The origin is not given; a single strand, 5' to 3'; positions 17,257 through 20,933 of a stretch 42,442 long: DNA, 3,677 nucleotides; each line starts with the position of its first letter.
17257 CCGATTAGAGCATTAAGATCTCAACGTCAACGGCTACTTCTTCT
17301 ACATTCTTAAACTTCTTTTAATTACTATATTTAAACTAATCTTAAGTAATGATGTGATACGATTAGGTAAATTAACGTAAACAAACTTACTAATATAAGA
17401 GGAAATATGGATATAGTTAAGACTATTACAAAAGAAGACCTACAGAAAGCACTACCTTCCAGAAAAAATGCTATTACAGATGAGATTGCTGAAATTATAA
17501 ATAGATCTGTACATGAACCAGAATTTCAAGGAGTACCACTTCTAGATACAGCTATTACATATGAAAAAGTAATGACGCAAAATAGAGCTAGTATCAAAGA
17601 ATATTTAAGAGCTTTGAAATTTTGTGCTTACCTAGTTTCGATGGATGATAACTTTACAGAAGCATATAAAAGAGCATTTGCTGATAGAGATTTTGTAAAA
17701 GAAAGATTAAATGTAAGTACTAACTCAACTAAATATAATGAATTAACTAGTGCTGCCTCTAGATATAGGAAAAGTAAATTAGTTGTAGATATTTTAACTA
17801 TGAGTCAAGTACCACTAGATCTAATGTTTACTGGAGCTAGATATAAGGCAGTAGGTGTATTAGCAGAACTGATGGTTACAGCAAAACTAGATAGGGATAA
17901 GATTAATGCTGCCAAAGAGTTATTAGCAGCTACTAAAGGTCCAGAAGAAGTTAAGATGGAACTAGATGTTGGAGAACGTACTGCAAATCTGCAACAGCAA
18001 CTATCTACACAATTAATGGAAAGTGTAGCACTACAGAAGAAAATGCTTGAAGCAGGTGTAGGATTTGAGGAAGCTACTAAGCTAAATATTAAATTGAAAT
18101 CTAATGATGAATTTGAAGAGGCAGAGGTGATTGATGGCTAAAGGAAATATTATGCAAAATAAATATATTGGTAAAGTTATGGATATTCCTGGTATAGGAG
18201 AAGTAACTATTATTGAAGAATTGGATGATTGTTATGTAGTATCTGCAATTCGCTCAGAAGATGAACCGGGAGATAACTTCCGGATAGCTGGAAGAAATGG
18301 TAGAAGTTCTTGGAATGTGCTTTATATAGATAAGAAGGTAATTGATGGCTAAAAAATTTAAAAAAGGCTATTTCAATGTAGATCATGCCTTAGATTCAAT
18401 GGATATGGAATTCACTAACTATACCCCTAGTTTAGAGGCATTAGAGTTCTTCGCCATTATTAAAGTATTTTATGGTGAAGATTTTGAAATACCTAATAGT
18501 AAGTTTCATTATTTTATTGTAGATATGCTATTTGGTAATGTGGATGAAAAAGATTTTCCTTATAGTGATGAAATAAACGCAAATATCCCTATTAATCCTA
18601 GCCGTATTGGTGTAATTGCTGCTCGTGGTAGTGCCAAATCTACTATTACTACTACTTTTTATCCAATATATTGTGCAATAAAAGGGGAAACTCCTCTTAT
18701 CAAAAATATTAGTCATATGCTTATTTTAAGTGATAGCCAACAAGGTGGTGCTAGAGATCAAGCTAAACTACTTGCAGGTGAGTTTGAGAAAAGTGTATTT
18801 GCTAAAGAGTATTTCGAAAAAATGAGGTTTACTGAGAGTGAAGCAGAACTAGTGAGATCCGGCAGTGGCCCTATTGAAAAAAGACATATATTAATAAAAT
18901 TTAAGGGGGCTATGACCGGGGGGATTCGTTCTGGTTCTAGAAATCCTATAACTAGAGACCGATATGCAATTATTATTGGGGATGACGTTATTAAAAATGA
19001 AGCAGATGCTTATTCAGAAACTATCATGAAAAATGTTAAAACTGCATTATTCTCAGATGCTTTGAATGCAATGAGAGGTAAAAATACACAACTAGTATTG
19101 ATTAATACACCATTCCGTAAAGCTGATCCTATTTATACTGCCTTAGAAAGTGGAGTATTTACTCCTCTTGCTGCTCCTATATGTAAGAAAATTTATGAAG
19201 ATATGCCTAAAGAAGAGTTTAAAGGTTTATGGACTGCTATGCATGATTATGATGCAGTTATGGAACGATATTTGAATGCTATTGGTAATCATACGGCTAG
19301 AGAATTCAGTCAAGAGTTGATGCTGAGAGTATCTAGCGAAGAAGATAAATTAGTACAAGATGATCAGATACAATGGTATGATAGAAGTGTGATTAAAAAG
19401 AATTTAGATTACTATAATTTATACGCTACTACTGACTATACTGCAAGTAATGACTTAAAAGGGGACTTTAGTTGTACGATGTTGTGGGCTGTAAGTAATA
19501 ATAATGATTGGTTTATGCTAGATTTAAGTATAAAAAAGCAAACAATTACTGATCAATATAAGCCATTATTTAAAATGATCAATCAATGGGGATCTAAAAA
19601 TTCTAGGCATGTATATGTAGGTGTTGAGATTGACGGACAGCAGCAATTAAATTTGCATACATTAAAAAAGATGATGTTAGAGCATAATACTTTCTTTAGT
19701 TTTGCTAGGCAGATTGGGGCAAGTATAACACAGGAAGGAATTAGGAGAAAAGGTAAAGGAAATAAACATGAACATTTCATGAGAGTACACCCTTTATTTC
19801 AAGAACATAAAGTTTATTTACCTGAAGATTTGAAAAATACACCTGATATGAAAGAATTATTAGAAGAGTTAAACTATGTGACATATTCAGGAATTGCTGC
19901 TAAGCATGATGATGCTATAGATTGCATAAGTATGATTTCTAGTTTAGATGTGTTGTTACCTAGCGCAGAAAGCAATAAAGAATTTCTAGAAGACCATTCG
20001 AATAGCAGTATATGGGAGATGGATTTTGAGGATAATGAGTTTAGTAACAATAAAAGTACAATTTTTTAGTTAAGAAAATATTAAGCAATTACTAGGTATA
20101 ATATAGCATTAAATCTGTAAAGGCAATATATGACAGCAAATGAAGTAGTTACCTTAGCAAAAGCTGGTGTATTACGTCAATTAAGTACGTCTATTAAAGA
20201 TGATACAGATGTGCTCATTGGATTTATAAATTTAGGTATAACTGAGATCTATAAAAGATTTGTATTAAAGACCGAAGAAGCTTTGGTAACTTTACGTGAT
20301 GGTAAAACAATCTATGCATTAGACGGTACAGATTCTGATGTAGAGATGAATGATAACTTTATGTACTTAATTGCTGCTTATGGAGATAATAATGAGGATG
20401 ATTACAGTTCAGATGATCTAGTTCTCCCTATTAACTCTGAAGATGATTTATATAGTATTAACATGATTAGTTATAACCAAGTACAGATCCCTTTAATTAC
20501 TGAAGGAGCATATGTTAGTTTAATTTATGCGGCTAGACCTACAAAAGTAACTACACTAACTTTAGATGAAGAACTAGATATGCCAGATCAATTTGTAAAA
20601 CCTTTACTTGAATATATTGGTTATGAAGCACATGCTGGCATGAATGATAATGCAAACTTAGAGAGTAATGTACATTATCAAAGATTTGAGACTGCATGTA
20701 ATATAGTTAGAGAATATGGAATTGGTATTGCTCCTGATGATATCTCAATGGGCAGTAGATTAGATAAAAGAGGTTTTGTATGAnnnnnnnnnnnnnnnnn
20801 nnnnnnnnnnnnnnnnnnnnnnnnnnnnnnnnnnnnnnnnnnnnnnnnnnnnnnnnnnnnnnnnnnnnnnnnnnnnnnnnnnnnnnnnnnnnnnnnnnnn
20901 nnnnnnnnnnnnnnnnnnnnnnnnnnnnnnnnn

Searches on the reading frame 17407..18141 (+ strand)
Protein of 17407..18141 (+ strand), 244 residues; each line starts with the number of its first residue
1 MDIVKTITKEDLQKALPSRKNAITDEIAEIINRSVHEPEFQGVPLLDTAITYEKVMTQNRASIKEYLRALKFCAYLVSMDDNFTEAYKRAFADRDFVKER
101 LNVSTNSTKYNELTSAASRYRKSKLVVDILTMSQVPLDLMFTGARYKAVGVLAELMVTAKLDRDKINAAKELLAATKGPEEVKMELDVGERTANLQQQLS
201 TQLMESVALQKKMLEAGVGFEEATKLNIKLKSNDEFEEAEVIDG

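Call 26: search_protein_families(library=phrogs, proteins=[window:17407-18141:+], max_evalue=0.001)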
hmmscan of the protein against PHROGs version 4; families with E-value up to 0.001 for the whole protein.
window:17407-18141:+ (244 aa): 1 family
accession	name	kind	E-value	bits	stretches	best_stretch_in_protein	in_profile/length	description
phrog_2109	-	unknown function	8.8e-51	173.6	1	6-233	3-225/230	-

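Call 73: search_protein_families(library=pfam, proteins=[window:17407-18141:+], max_evalue=0.05)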
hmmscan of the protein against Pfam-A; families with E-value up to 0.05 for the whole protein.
window:17407-18141:+ (244 aa): 0 families

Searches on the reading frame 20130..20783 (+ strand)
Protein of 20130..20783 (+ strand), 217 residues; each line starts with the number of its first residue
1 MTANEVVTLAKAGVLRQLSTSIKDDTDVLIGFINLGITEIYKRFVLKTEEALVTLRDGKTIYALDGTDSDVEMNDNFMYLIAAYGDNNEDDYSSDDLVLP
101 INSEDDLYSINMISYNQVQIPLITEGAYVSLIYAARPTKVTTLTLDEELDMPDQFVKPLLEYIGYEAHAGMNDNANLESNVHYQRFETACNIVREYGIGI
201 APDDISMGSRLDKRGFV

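Call 26: search_protein_families(library=phrogs, proteins=[window:20130-20783:+], max_evalue=0.001)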
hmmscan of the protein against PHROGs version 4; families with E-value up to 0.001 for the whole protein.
window:20130-20783:+ (217 aa): 2 families
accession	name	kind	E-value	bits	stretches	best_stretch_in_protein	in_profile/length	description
phrog_2125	-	head and packaging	2.4e-33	116.7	1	1-217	1-234/234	virion structural protein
phrog_399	-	head and packaging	8.7e-07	29.7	1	121-189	126-196/220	structural protein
